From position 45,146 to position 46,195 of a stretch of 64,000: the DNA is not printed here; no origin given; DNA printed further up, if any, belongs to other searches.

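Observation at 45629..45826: About 65-residue acidic insertion inside the second repeat of the TATA-binding protein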

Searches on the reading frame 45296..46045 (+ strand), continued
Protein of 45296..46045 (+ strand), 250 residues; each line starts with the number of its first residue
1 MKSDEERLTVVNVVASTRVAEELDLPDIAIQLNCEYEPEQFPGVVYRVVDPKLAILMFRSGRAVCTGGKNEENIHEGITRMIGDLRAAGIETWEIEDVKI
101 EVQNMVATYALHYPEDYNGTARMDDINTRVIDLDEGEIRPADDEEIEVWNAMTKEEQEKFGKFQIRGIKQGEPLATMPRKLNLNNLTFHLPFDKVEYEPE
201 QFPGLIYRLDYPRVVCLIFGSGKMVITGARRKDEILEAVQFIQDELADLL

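Call 18: list_cluster_members(proteins=[P0121, P0122, P0127, P0129, P0140, P0149, P0131, P0133, P0221, P0145])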
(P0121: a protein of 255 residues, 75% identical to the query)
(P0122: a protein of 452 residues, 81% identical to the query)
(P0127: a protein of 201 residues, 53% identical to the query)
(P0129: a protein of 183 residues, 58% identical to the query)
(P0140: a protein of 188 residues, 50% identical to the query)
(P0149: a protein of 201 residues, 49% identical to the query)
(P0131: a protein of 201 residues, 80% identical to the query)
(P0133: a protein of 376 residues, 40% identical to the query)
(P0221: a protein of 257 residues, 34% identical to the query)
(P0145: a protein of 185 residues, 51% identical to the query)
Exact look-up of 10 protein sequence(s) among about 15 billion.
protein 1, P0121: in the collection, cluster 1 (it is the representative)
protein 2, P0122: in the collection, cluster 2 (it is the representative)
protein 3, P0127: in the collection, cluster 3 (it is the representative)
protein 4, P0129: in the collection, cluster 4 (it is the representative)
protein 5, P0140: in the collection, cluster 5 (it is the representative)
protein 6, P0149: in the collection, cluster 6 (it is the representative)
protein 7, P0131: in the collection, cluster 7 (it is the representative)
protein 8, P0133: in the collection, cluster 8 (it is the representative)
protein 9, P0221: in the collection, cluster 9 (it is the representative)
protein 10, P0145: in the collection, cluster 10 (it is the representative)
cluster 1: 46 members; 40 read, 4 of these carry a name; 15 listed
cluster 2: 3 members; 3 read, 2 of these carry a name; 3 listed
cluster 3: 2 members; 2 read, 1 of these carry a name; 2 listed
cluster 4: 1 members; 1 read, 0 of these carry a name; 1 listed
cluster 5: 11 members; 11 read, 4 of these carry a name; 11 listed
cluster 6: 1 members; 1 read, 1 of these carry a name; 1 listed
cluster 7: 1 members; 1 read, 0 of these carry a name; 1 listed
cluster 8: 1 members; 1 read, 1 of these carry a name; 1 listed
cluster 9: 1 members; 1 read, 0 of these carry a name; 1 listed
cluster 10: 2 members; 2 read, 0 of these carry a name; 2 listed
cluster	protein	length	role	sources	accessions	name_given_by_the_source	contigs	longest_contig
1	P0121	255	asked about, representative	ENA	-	-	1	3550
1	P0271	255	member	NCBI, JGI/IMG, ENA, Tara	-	transcription initiation factor TFIID TATA-box-binding protein | strand:+ start:66 stop:833 length:768 start_codon:yes stop_codon:yes gene_type:complete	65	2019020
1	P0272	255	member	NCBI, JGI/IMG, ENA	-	TATA-box binding protein (TBP) (component of TFIID and TFIIIB)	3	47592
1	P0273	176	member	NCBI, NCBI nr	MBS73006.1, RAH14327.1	MAG: hypothetical protein CMA91_01970 [Euryarchaeota archaeon] | hypothetical protein [Euryarchaeota archaeon]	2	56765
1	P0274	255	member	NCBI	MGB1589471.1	MAG: TATA-box-binding protein [Candidatus Poseidoniaceae archaeon]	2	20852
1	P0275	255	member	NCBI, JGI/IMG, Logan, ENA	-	-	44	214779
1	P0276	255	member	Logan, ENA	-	-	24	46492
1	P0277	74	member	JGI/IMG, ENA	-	-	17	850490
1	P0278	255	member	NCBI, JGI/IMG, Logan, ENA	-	-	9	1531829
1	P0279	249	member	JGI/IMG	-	-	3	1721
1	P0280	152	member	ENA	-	-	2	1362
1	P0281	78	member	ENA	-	-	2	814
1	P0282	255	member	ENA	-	-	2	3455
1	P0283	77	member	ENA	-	-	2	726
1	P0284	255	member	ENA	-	-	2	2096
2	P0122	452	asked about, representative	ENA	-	-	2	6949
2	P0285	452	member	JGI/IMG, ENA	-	TATA-box binding protein (TBP) (component of TFIID and TFIIIB)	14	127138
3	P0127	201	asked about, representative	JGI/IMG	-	transcription initiation factor TFIID TATA-box-binding protein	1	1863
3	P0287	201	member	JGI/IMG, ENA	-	-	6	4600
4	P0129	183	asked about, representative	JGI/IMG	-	-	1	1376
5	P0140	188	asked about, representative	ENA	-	-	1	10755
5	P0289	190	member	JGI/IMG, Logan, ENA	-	transcription initiation factor TFIID TATA-box-binding protein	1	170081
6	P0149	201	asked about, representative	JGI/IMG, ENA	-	transcription initiation factor TFIID TATA-box-binding protein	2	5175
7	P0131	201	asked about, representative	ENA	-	-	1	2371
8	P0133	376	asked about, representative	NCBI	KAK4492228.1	hypothetical protein RD792_003028, partial [Penstemon davidsonii]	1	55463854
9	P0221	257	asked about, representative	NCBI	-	-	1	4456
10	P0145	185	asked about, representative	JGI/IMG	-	-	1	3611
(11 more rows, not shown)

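Call 19: find_homologous_proteins(query=P0121)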
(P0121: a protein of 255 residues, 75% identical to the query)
Query P0121 (255 aa): 7718 proteins with E <= 0.001 among 8000 candidates; the best 120 are listed.
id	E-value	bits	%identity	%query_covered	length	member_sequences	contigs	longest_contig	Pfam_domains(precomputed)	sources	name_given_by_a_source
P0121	2.0e-169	579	100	100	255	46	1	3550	PF00352.28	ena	-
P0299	1.2e-145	502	87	99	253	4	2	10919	PF00352.28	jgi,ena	-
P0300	4.3e-134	464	83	99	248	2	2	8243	PF00352.28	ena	-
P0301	8.8e-133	459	82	99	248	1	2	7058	PF00352.28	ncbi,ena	-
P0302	1.1e-132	459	82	99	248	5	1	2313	PF00352.28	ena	-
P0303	1.1e-132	459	82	99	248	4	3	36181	PF00352.28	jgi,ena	-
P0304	1.2e-131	456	82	99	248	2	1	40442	PF00352.28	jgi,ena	-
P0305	2.5e-118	412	77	100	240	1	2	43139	PF00352.28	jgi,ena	-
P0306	2.9e-118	412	78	99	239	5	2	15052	PF00352.28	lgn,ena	-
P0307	3.1e-118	412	76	100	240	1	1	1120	PF00352.28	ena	-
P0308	3.9e-118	411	76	100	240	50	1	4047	PF00352.28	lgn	-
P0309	7.4e-118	411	76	99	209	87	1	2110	PF00352.28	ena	-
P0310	1.6e-117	409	77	99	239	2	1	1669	PF00352.28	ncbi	-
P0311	8.0e-117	407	76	99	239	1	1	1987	PF00352.28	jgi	-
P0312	1.2e-116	407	75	99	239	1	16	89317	PF00352.28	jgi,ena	jgi:transcription initiation factor TFIID TATA-box-binding protein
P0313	1.4e-116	406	75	99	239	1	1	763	PF00352.28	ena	-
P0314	2.9e-116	405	77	99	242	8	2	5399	PF00352.28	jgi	jgi:transcription initiation factor TFIID TATA-box-binding protein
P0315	3.2e-116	405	75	99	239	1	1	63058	PF00352.28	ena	-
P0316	4.8e-116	405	75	99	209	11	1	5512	PF00352.28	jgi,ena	jgi:transcription initiation factor TFIID TATA-box-binding protein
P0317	6.8e-116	404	75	98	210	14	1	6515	PF00352.28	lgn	-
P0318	1.3e-115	403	75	99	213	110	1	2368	PF00352.28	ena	-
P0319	1.5e-115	403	71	99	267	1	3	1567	PF00352.28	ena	-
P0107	1.9e-115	403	76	99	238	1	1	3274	PF00352.28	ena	-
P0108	1.5e-113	396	75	99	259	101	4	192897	PF00352.28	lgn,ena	-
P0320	2.1e-113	396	76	99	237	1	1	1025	PF00352.28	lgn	-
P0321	3.1e-113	395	75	99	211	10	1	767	PF00352.28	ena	-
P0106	3.7e-113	395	75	99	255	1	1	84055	PF00352.28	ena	-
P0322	3.8e-113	395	74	99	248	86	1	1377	PF00352.28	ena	-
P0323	5.0e-113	395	74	99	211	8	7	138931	PF00352.28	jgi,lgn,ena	jgi:transcription initiation factor TFIID TATA-box-binding protein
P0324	5.7e-113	394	76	99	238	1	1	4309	PF00352.28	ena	-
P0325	6.6e-113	394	76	99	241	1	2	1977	PF00352.28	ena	-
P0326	7.1e-113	394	74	99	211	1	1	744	PF00352.28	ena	-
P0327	8.0e-113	394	74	99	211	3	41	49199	PF00352.28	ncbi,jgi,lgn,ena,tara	jgi:transcription initiation factor TFIID TATA-box-binding protein|tara:strand:- start:438 stop:1073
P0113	1.1e-112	394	75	99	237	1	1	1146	PF00352.28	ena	-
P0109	1.3e-112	393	76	99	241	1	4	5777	PF00352.28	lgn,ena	-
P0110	1.3e-112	393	76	99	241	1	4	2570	PF00352.28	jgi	-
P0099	1.3e-112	393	74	99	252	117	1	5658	PF00352.28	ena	-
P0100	1.4e-112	393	74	99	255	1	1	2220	PF00352.28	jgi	-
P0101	1.4e-112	393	74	99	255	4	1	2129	PF00352.28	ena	-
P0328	1.5e-112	393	75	99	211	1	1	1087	PF00352.28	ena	-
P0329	1.6e-112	393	74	99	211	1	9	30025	PF00352.28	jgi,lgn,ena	-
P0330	2.3e-112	393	75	99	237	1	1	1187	PF00352.28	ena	-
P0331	2.4e-112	392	74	99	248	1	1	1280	PF00352.28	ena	-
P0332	3.0e-112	392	73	99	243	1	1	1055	PF00352.28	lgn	-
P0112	3.6e-112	392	75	99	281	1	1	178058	PF00352.28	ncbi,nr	ncbi:MAG: hypothetical protein CMB15_04295 [Euryarchaeota archaeon]|nr:hypothetical protein [Euryarc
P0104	4.6e-112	392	75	99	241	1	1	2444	PF00352.28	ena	-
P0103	4.8e-112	391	74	99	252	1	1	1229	PF00352.28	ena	-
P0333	4.8e-112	391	75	99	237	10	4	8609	PF00352.28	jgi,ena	jgi:transcription initiation factor TFIID TATA-box-binding protein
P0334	5.1e-112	391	74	99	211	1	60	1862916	PF00352.28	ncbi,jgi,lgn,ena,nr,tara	ncbi:MAG: TATA-box-binding protein [Euryarchaeota archaeon]|nr:TATA-box-binding protein [Euryarchaeo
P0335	7.3e-112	391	74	99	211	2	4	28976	PF00352.28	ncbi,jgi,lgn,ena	-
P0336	7.3e-112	391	74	99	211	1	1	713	PF00352.28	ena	-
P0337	7.6e-112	391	75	99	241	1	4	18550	PF00352.28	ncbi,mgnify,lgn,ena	mgnify:FL=1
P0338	7.6e-112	391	75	99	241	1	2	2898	PF00352.28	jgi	-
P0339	9.7e-112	390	74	100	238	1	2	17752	PF00352.28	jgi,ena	-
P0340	1.0e-111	390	72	99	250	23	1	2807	PF00352.28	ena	-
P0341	1.0e-111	390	74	100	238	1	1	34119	PF00352.28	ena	-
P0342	1.1e-111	390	73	99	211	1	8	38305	PF00352.28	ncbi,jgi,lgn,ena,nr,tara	ncbi:MAG: TATA-box-binding protein [Euryarchaeota archaeon]|nr:TATA-box-binding protein [Euryarchaeo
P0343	1.1e-111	390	76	99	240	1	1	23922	PF00352.28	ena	-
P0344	1.2e-111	390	72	99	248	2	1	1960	PF00352.28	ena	-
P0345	1.3e-111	390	75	99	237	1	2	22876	PF00352.28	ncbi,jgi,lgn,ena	-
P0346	1.4e-111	390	74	98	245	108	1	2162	PF00352.28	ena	-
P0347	1.4e-111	390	75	99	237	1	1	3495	PF00352.28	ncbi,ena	-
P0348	1.4e-111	390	75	99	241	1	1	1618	PF00352.28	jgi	-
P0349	1.5e-111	390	74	99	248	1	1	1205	PF00352.28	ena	-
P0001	1.5e-111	390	73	99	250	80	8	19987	PF00352.28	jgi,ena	-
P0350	1.7e-111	390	75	99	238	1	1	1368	PF00352.28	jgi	-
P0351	1.8e-111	390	74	100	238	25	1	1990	PF00352.28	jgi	jgi:transcription initiation factor TFIID TATA-box-binding protein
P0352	1.8e-111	390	74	100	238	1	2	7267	PF00352.28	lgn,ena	-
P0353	1.8e-111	390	74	100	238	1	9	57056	PF00352.28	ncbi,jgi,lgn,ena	jgi:transcription initiation factor TFIID TATA-box-binding protein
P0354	1.8e-111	390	74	100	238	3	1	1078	PF00352.28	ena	-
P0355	1.9e-111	389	74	99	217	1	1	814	PF00352.28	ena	-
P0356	1.9e-111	389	74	100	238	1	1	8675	PF00352.28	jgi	jgi:transcription initiation factor TFIID TATA-box-binding protein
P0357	2.1e-111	389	75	99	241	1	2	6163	PF00352.28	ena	-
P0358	2.6e-111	389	73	100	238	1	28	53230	PF00352.28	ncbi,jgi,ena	jgi:transcription initiation factor TFIID TATA-box-binding protein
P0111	3.0e-111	389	74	99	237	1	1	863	PF00352.28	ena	-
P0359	3.1e-111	389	74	99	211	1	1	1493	PF00352.28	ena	-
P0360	3.3e-111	389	73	99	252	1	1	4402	PF00352.28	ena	-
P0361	3.8e-111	389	74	99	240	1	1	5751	PF00352.28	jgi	-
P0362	3.9e-111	388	74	99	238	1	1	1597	PF00352.28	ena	-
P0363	4.2e-111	388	74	100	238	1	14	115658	PF00352.28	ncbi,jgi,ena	jgi:transcription initiation factor TFIID TATA-box-binding protein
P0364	4.7e-111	388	74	99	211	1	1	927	PF00352.28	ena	-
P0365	4.8e-111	388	74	100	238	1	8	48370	PF00352.28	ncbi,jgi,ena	jgi:transcription initiation factor TFIID TATA-box-binding protein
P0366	4.8e-111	388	73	99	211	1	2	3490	PF00352.28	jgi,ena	-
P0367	4.9e-111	388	74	100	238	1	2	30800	PF00352.28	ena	-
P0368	5.0e-111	388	73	100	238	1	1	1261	PF00352.28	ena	-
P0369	5.0e-111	388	73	100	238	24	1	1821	PF00352.28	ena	-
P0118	5.3e-111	388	75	99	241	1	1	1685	PF00352.28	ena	-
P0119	5.3e-111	388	75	99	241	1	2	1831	PF00352.28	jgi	-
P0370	5.8e-111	388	74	99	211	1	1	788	PF00352.28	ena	-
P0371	6.3e-111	388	72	99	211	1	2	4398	PF00352.28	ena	-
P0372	6.8e-111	388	73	100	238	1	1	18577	PF00352.28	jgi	jgi:transcription initiation factor TFIID TATA-box-binding protein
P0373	7.3e-111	388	75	99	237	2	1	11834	PF00352.28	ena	-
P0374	7.4e-111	388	73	99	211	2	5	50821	PF00352.28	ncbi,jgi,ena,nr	ncbi:MAG TPA: TATA-box-binding protein [Candidatus Poseidoniaceae archaeon]|nr:TATA-box-binding prot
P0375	7.8e-111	388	75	99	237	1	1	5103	PF00352.28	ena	-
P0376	9.7e-111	387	73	100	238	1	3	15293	PF00352.28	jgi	jgi:transcription initiation factor TFIID TATA-box-binding protein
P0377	1.0e-110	387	74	99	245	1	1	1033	PF00352.28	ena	-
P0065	1.0e-110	387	72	99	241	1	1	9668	PF00352.28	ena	-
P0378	1.0e-110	387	74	99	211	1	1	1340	PF00352.28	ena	-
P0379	1.1e-110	387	74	100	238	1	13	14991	PF00352.28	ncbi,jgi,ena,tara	tara:strand:- start:879 stop:1595 length:717 start_codon:yes stop_codon:yes gene_type:complete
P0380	1.2e-110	387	74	99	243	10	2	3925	PF00352.28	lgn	-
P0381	1.2e-110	387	73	99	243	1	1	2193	PF00352.28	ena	-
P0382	1.3e-110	387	74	100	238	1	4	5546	PF00352.28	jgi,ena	-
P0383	1.3e-110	387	73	100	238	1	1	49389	PF00352.28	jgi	jgi:transcription initiation factor TFIID TATA-box-binding protein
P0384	1.4e-110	387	72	99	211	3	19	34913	PF00352.28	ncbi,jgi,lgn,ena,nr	ncbi:MAG: TATA-box-binding protein [Candidatus Thermoplasmatota archaeon]|nr:TATA-box-binding protei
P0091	1.4e-110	387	74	99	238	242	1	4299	PF00352.28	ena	-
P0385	1.5e-110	387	74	100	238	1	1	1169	PF00352.28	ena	-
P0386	1.6e-110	386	73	99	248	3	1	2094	PF00352.28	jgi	-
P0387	1.6e-110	386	75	99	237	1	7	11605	PF00352.28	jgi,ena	jgi:transcription initiation factor TFIID TATA-box-binding protein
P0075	1.6e-110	386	74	99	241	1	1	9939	PF00352.28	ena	-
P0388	1.6e-110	386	74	100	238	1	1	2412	PF00352.28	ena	-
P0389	1.7e-110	386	75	99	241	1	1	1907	PF00352.28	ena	-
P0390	1.8e-110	386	73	100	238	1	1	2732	PF00352.28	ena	-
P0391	1.8e-110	386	74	100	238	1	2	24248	PF00352.28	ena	-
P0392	1.8e-110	386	73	100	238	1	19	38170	PF00352.28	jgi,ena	jgi:transcription initiation factor TFIID TATA-box-binding protein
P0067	1.9e-110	386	74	99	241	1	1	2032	PF00352.28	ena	-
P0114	1.9e-110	386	74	99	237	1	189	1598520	PF00352.28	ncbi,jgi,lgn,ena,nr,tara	ncbi:MAG: TATA-box-binding protein [Euryarchaeota archaeon]|jgi:transcription initiation factor TFII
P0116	2.0e-110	386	74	99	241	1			PF00352.28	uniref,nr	uniref:TATA-box-binding protein n=1 Tax=uncultured marine group II/III euryarchaeote KM3_67_D09 TaxI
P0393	2.2e-110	386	75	99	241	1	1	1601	PF00352.28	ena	-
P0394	2.3e-110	386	73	99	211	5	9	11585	PF00352.28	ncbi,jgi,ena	-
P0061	2.4e-110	386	74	99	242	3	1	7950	PF00352.28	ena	-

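Call 20: find_encoding_contigs(protein=P0129, flank=10000, max_places=4)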
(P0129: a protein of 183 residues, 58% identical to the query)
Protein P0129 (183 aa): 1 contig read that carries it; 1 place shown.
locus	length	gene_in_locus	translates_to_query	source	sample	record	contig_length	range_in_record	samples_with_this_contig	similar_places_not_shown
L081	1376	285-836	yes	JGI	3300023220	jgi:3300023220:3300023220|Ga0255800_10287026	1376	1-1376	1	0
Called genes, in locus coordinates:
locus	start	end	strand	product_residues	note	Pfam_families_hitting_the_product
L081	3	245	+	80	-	?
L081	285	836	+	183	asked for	PF00352:TBP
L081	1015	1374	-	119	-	?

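Call 26: find_encoding_contigs(protein=P0289, flank=8000, max_places=2)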
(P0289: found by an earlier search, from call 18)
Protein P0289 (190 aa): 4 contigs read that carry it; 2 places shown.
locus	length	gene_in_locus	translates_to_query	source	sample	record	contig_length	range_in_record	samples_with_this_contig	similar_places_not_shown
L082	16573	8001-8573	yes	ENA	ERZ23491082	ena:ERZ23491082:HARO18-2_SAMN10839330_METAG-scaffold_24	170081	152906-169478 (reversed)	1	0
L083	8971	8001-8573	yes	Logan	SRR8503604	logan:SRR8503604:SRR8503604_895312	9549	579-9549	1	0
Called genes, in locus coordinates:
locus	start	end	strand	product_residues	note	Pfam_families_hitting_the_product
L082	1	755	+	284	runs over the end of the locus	-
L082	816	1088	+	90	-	PF12728:HTH_17, PF00376:MerR (weak)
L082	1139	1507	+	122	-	-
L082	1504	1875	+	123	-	-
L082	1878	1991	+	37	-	-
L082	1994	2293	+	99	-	-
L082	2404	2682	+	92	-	-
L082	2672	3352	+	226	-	-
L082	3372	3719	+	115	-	-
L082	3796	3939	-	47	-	-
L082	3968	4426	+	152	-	-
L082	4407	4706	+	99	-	-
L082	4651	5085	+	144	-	-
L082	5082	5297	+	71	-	-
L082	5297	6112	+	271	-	-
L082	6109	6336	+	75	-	-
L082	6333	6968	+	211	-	-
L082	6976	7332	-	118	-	-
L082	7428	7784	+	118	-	-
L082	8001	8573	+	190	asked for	PF00352:TBP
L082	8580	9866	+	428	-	PF01336:tRNA_anti-codon (faint), PF00149:Metallophos, PF04042:DNA_pol_E_B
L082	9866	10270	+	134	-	PF02657:SufE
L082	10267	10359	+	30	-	-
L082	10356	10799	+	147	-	PF00383:dCMP_cyt_deam_1, PF14437:MafB19-deam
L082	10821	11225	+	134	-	PF01521:Fe-S_biosyn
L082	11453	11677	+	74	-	-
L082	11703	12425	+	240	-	-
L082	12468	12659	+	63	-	-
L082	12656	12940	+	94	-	-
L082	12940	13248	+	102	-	-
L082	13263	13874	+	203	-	PF05050:Methyltransf_21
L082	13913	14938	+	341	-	PF01555:N6_N4_Mtase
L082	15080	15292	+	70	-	-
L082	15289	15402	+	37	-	-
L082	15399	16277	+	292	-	PF00535:Glycos_transf_2, PF10111:Glyco_tranf_2_2 (weak)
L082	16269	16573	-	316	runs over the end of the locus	-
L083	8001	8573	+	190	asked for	PF00352:TBP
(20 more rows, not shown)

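Call 27: find_encoding_contigs(protein=P0287, flank=8000, max_places=3)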
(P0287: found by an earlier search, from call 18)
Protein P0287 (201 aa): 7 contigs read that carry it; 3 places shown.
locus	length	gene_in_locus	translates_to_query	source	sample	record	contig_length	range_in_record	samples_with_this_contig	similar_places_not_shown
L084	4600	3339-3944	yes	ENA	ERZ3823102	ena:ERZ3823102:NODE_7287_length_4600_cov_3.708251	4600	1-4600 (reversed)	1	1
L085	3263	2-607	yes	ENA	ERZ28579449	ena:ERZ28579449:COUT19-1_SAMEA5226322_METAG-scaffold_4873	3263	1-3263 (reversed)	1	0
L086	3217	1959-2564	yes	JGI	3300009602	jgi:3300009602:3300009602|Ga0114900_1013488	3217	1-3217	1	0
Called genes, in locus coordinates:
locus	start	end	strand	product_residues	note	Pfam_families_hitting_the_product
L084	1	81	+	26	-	?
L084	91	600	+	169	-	-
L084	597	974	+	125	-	-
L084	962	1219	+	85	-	-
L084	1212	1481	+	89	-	-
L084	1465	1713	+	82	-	-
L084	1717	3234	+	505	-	PF04675:DNA_ligase_A_N (faint), PF01068:DNA_ligase_A_M, PF04679:DNA_ligase_A_C (weak)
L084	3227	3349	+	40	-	-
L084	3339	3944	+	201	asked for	PF00352:TBP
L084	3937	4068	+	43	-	-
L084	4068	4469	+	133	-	-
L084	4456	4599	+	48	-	?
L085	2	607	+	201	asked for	PF00352:TBP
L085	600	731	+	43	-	-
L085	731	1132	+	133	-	-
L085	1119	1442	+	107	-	-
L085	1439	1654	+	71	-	PF14090:HTH_39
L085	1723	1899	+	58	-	-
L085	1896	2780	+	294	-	PF03215:Rad17, PF13173:AAA_14 (faint), PF00004:AAA, PF13177:DNA_pol3_delta2 (weak), PF08542:Rep_fac_C (weak)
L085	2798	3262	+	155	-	?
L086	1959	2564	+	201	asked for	PF00352:TBP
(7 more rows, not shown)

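Call 28: find_encoding_contigs(protein=P0149, flank=8000, max_places=2)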
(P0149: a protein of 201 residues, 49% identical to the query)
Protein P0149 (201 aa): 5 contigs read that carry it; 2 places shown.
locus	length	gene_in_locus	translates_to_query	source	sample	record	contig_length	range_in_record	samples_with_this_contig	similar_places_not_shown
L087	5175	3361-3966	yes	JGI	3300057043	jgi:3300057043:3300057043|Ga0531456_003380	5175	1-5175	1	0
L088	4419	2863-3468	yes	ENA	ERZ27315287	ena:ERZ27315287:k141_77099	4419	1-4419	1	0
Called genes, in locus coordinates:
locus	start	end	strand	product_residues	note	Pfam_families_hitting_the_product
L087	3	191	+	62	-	?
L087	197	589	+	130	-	-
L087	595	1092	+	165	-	-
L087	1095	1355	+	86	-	-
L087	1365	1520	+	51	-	-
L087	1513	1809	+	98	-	-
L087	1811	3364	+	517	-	-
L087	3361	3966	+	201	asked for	PF00352:TBP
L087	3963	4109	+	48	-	-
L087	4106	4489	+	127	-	-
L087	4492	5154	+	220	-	-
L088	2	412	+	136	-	?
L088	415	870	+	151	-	-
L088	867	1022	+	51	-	-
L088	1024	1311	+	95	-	-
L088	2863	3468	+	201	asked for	PF00352:TBP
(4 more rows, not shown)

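Call 29: find_encoding_contigs(protein=P0285, flank=8000, max_places=2)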
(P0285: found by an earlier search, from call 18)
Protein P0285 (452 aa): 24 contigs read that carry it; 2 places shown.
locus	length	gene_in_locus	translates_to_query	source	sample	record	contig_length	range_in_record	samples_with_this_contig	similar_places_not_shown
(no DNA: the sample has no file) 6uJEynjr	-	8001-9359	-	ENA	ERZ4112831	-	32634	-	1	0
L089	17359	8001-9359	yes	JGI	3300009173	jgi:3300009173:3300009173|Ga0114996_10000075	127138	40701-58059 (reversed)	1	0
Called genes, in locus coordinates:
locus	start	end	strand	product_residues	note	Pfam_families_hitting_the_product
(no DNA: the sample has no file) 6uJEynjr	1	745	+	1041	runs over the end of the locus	PF00133:tRNA-synt_1, PF09334:tRNA-synt_1g (faint), PF08264:Anticodon_1, PF19302:DUF5915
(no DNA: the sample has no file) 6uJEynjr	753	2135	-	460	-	-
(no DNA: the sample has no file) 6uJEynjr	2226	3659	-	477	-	PF01406:tRNA-synt_1e, PF01921:tRNA-synt_1f (faint), PF09334:tRNA-synt_1g, PF00133:tRNA-synt_1 (faint), PF23493:CysS_C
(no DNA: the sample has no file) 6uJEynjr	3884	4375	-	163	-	PF07722:Peptidase_C26, PF00117:GATase (weak)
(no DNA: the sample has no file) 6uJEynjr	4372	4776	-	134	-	-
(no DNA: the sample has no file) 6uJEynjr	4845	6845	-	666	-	PF12838:Fer4_7 (faint), PF14697:Fer4_21 (faint), PF13183:Fer4_8, PF13187:Fer4_9, PF13237:Fer4_10, PF13484:Fer4_16 (weak), PF13534:Fer4_17 (weak), PF02754:CCG, +1 more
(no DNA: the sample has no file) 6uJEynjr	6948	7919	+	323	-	PF00288:GHMP_kinases_N, PF08544:GHMP_kinases_C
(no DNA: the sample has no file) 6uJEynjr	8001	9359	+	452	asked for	PF00352:TBP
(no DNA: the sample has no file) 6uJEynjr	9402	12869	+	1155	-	PF18911:PKD_4 (faint), PF07705:CARDB (weak)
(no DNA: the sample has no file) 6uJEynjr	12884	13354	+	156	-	-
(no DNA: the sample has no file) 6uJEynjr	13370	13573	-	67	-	-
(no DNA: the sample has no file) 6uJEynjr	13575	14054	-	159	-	PF00578:AhpC-TSA, PF08534:Redoxin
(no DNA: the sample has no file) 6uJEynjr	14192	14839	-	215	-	PF00730:HhH-GPD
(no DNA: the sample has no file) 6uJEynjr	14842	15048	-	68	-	-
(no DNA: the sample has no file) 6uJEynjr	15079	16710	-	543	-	PF00474:SSF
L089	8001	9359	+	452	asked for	PF00352:TBP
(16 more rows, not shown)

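Call 32: find_related_loci(query=P0127, collection=viral_contigs, flank=10000)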
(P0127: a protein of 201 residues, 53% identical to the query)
Query P0127 (201 aa) in viral_contigs; peptide patterns used: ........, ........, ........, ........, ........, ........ (x = any residue, [..] = any of these).
9 stretches matched a pattern, but none encodes a relative of the query by tblastn (E <= 1e-3).

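Call 33: find_related_loci(query=window:45296-46045:+, collection=viral_contigs, flank=5000)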
Query window:45296-46045:+ (250 aa) in viral_contigs; peptide patterns used: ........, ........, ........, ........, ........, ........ (x = any residue, [..] = any of these).
9 stretches matched a pattern, but none encodes a relative of the query by tblastn (E <= 1e-3).
